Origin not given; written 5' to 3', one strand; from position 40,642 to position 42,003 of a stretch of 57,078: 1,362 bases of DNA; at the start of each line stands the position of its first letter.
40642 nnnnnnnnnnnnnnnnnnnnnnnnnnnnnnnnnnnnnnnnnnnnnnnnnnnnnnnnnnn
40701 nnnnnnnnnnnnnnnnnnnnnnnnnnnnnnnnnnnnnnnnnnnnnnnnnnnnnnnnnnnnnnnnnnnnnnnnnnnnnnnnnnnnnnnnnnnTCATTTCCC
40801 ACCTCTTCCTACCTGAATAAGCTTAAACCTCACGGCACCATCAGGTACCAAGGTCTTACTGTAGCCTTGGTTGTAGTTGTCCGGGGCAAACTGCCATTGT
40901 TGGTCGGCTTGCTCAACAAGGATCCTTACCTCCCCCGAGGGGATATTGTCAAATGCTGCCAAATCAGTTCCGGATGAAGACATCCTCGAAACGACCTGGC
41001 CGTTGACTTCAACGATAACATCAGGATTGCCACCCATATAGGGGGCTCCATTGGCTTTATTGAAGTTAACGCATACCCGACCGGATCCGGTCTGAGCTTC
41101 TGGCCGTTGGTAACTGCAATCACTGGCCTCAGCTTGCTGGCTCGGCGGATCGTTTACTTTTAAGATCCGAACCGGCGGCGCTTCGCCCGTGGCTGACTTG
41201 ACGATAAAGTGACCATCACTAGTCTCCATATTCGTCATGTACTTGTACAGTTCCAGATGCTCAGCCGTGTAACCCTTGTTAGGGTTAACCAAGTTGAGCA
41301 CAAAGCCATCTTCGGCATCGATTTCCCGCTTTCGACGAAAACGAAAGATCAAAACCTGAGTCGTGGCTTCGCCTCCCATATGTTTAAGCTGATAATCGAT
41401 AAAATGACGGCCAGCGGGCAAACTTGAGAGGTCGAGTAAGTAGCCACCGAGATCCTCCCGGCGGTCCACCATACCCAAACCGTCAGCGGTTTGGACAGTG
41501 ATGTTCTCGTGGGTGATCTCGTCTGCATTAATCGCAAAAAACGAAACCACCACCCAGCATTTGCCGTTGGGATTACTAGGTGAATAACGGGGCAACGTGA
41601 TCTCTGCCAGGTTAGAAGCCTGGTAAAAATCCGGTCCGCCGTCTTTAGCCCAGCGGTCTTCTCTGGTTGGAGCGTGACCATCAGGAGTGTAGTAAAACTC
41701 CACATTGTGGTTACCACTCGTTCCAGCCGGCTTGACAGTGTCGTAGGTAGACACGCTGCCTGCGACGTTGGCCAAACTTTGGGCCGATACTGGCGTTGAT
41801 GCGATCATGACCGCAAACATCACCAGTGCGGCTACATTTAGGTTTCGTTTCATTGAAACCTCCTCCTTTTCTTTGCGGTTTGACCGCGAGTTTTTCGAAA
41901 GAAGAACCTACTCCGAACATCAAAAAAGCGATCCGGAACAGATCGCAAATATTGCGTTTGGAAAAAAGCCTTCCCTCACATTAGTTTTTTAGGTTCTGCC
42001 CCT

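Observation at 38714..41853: Three-gene secreted/surface-protein block ending in an LPXTG-anchored repeat protein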

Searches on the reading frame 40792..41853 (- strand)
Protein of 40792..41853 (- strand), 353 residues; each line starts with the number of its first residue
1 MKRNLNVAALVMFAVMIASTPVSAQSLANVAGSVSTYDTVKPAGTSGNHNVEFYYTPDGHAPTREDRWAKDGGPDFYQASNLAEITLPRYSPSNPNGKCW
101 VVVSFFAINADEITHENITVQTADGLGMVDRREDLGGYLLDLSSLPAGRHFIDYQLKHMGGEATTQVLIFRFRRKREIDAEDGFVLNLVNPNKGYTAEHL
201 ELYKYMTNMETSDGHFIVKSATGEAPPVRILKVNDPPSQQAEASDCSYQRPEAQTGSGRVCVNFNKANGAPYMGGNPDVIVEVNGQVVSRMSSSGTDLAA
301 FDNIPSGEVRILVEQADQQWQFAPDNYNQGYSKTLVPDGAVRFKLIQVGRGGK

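Call 3: search_protein_families(library=pfam, proteins=[window:40792-41853:-], max_evalue=1)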
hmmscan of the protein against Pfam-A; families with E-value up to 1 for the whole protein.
window:40792-41853:- (353 aa): 1 family
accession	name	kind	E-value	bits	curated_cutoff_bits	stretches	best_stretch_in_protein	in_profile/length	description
PF15148.11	Apolipo_F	-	0.18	11.8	27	1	147-177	39-69/199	Apolipoprotein F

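Call 4: search_protein_families(library=ncbifam, proteins=[window:40792-41853:-], max_evalue=1)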
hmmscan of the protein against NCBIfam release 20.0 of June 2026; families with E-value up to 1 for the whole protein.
window:40792-41853:- (353 aa): 0 families

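Call 14: find_homologous_proteins(query=window:40792-41853:-)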
Query window:40792-41853:- (353 aa): 1 proteins with E <= 0.001 among 4549 candidates.
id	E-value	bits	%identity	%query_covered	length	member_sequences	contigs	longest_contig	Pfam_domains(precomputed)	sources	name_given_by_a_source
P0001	1.7e-238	808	100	100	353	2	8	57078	-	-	-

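Call 38: search_protein_representatives(alignment_id=A2)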
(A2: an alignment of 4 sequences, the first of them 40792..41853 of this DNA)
Query: 4 sequences, 333 profile positions. Proteins with E-value up to 0.001 (for the whole library): 41; up to 1e-10: 18; up to 1e-30: 8. The best 41 are listed.
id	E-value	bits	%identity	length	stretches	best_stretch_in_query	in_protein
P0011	1.1e-151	521.1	-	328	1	1-333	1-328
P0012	7.5e-147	505.3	-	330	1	2-331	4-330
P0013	1.6e-77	277.4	-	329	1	1-332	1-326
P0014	1.3e-70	254.7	-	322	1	1-331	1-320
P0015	2.6e-68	247.1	-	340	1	5-326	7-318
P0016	3.1e-60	220.6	-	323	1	6-332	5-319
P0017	2.4e-58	214.3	-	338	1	3-329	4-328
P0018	3.1e-55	204.1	-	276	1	8-187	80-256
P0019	2.9e-26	108.9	-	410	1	76-312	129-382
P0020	5.4e-23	98.1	-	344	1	6-309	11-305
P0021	1.5e-20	90.1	-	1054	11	227-325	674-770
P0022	5.7e-20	88.2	-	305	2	94-297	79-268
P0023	3.4e-18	82.3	-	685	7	239-302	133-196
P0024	2.5e-17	79.5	-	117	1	202-323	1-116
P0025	2.8e-17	79.4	-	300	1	1-213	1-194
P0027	4.0e-12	62.4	-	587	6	222-307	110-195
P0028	7.7e-12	61.5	-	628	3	76-214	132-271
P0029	6.3e-08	48.6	-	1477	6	137-249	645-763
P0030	8.4e-07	44.9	-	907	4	231-309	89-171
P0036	1.7e-05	40.6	-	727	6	247-309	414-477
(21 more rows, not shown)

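Call 39: search_protein_families(library=pfam, proteins=[P0021, P0023, P0027, P0028, P0029, P0019, P0030, P0036], max_evalue=0.001)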
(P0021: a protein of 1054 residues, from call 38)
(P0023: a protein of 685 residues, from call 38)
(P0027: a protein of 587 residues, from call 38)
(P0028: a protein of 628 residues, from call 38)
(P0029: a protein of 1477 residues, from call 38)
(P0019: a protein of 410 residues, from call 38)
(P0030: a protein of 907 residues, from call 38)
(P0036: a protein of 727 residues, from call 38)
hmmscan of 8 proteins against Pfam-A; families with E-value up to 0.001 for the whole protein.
P0021 (1054 aa): 7 families
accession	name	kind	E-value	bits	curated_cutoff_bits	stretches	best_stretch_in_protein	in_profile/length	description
PF17802.7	SpaA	-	9e-162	526.2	23.1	11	600-685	2-91/91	Prealbumin-like fold domain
PF17210.9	SdrD_B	-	1.3e-35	122.4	29.7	1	149-207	20-78/112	SdrD B-like domain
PF13620.12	CarboxypepD_reg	-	1.3e-34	118.9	32.3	1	415-468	1-53/82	Carboxypeptidase regulatory-like domain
PF11974.14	bMG3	-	2.7e-34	117.6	34.9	1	779-829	9-59/103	Bacterial alpha-2-macroglobulin MG3 domain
PF18962.6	Por_Secre_tail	-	1.2e-09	38.7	27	0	341-380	23-66/75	Secretion system C-terminal sorting domain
PF24388.1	Permuted_GreAB-C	-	2.7e-05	24.2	27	0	244-271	19-48/54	Permuted GreAB-C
PF17786.7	Mannosidase_ig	-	2.8e-05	25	23.4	0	679-703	5-29/91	Mannosidase Ig/CBM-like domain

P0023 (685 aa): 12 families
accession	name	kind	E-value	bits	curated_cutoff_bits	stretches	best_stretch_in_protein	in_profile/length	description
PF17802.7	SpaA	-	1.1e-116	381.8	23.1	7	421-501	7-91/91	Prealbumin-like fold domain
PF13620.12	CarboxypepD_reg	-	3.4e-28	98.3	32.3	3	141-192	2-53/82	Carboxypeptidase regulatory-like domain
PF17210.9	SdrD_B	-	2.2e-25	89.5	29.7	0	430-490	24-84/112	SdrD B-like domain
PF11974.14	bMG3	-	3e-20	72.5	34.9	0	415-461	13-59/103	Bacterial alpha-2-macroglobulin MG3 domain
PF23194.1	NOMO_5th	-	8e-09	36.2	27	0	436-497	22-89/89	NOMO fifth transthyretin-like domain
PF16640.11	Big_3_5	-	8.9e-08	33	35.5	0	415-467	14-65/88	Bacterial Ig-like domain (group 3)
PF09134.16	Invasin_D3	-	3.5e-07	31.1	33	0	506-555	21-70/98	Invasin, domain 3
PF17936.7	Big_6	-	1.9e-06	28.5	27.6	0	615-646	23-54/83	Bacterial Ig domain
PF17786.7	Mannosidase_ig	-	2.6e-05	25.1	23.4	0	221-266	7-50/91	Mannosidase Ig/CBM-like domain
PF03803.21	Scramblase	-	0.00021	21.2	25.4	0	345-468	80-194/221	Scramblase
PF18310.7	DUF5605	-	0.00031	21.1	25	0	527-557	37-67/73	Domain of unknown function (DUF5605)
PF05735.19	TSP_C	-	0.00039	20.7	25.6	0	130-177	139-185/198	Thrombospondin C-terminal region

P0027 (587 aa): 4 families
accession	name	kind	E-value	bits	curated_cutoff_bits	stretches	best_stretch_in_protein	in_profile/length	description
PF17802.7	SpaA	-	3.4e-78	258.3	23.1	6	226-310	2-90/91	Prealbumin-like fold domain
PF13620.12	CarboxypepD_reg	-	1.1e-18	67.8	32.3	0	135-215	2-79/82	Carboxypeptidase regulatory-like domain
PF17210.9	SdrD_B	-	1.7e-14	54.4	29.7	0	54-110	21-77/112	SdrD B-like domain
PF11974.14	bMG3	-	7.6e-13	48.8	34.9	0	323-363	19-59/103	Bacterial alpha-2-macroglobulin MG3 domain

P0028 (628 aa): 0 families

P0029 (1477 aa): 16 families
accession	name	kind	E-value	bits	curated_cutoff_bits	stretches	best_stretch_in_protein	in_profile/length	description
PF05345.18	He_PIG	-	6.2e-35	120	24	3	1063-1145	12-94/96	Putative Ig domain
PF17963.7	Big_9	-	7.5e-35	120.1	23.6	0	1072-1145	17-89/89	Bacterial Ig domain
PF19077.6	Big_13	-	6.6e-26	91.2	27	0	1087-1149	38-101/102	Bacterial Ig-like domain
PF13585.12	CHU_C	-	1.3e-25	89.8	27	1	1383-1475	3-86/86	CHU_C Type IX secretion signal domain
PF11360.13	DUF3110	-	9.3e-22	77.5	20.2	0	861-879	3-21/84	Protein of unknown function (DUF3110)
PF18884.5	TSP3_bac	-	2.6e-18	66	25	2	1311-1332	1-22/22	Bacterial TSP3 repeat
PF04225.17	LysM_OapA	-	9.2e-16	58.2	22.3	0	304-360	25-82/85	Opacity-associated protein A LysM-like domain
PF06923.16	GutM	-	3.2e-08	34.1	25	0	687-721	36-70/107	Glucitol operon activator protein (GutM)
PF22156.1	Thiaminase_I-like_N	-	3.6e-06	27.5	27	0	650-700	61-111/136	Thiaminase I-like, N-terminal domain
PF13154.11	DUF3991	-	3.3e-05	24.6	24.5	0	685-717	14-46/74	Protein of unknown function (DUF3991)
PF10029.15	DUF2271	-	5.3e-05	23.4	27.3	0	926-964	85-124/136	Predicted periplasmic protein (DUF2271)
PF22091.2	DUF6941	-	5.6e-05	23.9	27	0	1120-1156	49-84/125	Family of unknown function (DUF6941)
PF22006.2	PilZ-like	-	6.9e-05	23.5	27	0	1014-1064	31-81/90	PilZ domain-like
PF14810.12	TGT_C2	-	7.9e-05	23.3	25.3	0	496-526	26-56/72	Patch-forming domain C2 of tRNA-guanine transglycosylase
PF14734.12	DUF4469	-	0.00011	22.5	22.6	0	1199-1236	60-97/101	Domain of unknown function (DUF4469) with IG-like fold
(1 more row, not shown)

P0019 (410 aa): 0 families

P0030 (907 aa): 8 families
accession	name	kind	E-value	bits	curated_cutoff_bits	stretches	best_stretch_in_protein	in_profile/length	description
PF17802.7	SpaA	-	3.9e-57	190.8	23.1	5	404-492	1-90/91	Prealbumin-like fold domain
PF18202.7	TQ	-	7e-39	133.6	23.8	2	722-831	13-126/127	T-Q ester bond containing domain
PF17210.9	SdrD_B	-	2.8e-18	66.6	29.7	2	418-470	22-73/112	SdrD B-like domain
PF19403.5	SpaA_2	-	3.8e-07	31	25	0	405-470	5-70/96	Prealbumin-like fold domain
PF07495.19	Y_Y_Y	-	2.6e-06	27.7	26.6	0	238-259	22-42/65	Y_Y_Y domain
PF23157.1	DUF7055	-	1.3e-05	25.2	27.6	0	418-447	13-41/66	Domain of unknown function (DUF7055)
PF00746.26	Gram_pos_anchor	-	2.6e-05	24.5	20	1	869-905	5-41/43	LPXTG cell wall anchor motif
PF13620.12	CarboxypepD_reg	-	0.00045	21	32.3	0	215-261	11-54/82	Carboxypeptidase regulatory-like domain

P0036 (727 aa): 12 families
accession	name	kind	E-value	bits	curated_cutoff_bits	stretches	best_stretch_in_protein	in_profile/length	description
PF17210.9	SdrD_B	-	2.6e-36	124.6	29.7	3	338-385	26-74/112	SdrD B-like domain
PF13620.12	CarboxypepD_reg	-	1.5e-33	115.4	32.3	4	336-379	14-58/82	Carboxypeptidase regulatory-like domain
PF17802.7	SpaA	-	1.1e-22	80.4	23.1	0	338-376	18-59/91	Prealbumin-like fold domain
PF07210.18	DUF1416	-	1.9e-20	73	23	1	412-477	20-82/97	Protein of unknown function (DUF1416)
PF23194.1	NOMO_5th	-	3.5e-20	72.6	27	0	335-378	15-59/89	NOMO fifth transthyretin-like domain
PF11974.14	bMG3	-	1.7e-15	57.3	34.9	0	337-365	29-57/103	Bacterial alpha-2-macroglobulin MG3 domain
PF13715.12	CarbopepD_reg_2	-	1.7e-08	34.8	32.2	0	149-189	9-46/88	CarboxypepD_reg-like domain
PF23193.1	NOMO_3rd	-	3.6e-08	33.9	27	0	259-284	57-83/120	NOMO third transthyretin-like domain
PF17936.7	Big_6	-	5.2e-08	33.5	27.6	0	427-461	21-55/83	Bacterial Ig domain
PF08400.16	phage_tail_N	-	6.6e-07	29.8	26.6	0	350-379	37-66/134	Prophage tail fibre N-terminal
PF22902.2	NOMO1-like_9th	-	0.00019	21.6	27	0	337-362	14-40/75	BOS complex subunit NOMO1-like, beta sandwich domain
PF01653.23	DNA_ligase_aden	-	0.00039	20.5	27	0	150-191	46-86/253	NAD-dependent DNA ligase adenylation domain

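Call 40: find_related_loci(query=A2, collection=genome_contigs, flank=4000)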
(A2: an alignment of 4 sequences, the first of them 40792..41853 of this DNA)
Query A2 (353 aa) in genome_contigs; peptide patterns used: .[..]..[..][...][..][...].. (x = any residue, [..] = any of these).
4 stretches matched a pattern; 2 encode a relative of the query (tblastn E <= 1e-3); 2 distinct loci.
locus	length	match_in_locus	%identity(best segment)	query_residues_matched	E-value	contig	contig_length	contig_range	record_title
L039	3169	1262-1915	36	33-264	7e-43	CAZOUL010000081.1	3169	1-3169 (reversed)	MAG TPA_asm: uncultured Candidatus Saccharibacteria bacterium isolate SRP193661_co1_50 genome assembly, contig: NODE_325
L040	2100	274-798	27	74-245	4e-18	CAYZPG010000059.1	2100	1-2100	MAG TPA_asm: uncultured Candidatus Saccharibacteria bacterium isolate SRP173033_co2_60 genome assembly, contig: NODE_637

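Call 41: find_related_loci(query=A2, collection=metagenome_contigs, flank=4000)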
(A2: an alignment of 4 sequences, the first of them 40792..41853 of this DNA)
Query A2 (353 aa) in metagenome_contigs; peptide patterns used: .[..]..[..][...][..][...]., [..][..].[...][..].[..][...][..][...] (x = any residue, [..] = any of these).
223 stretches matched a pattern, but none encodes a relative of the query by tblastn (E <= 1e-3).

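Call 77: search_solved_structures(query=A2, max_evalue=1, show_alignments=2)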
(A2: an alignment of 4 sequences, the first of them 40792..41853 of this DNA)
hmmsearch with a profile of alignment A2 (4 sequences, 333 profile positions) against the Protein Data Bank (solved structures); distinct sequences matched with E-value up to 1: 0.

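Call 109: search_protein_families(library=phrogs, proteins=[window:40792-41853:-], max_evalue=0.01)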
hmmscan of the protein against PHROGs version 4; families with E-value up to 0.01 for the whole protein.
window:40792-41853:- (353 aa): 0 families

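Call 110: search_protein_families(library=pfam, alignment_id=A2, max_evalue=1)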
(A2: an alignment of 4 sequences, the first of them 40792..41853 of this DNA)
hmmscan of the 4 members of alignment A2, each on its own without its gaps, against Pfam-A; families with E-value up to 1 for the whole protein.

A. member 1, window:40792-41853:- (353 aa): 1 family
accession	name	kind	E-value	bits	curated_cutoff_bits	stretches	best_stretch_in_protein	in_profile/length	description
PF15148.11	Apolipo_F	-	0.18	11.8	27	1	147-177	39-69/199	Apolipoprotein F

B. families by the number of members that match (of 4 scanned): 6 families
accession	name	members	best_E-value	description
PF16967.11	TcfC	2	0.019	E-set like domain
PF10989.13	DUF2808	1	0.045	Protein of unknown function (DUF2808)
PF10907.13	DUF2749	1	0.058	Protein of unknown function (DUF2749)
PF13290.12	CHB_HEX_C_1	1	0.12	Chitobiase/beta-hexosaminidase C-terminal domain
PF15148.11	Apolipo_F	1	0.18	Apolipoprotein F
PF13287.12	Fn3_assoc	1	0.2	Fn3 associated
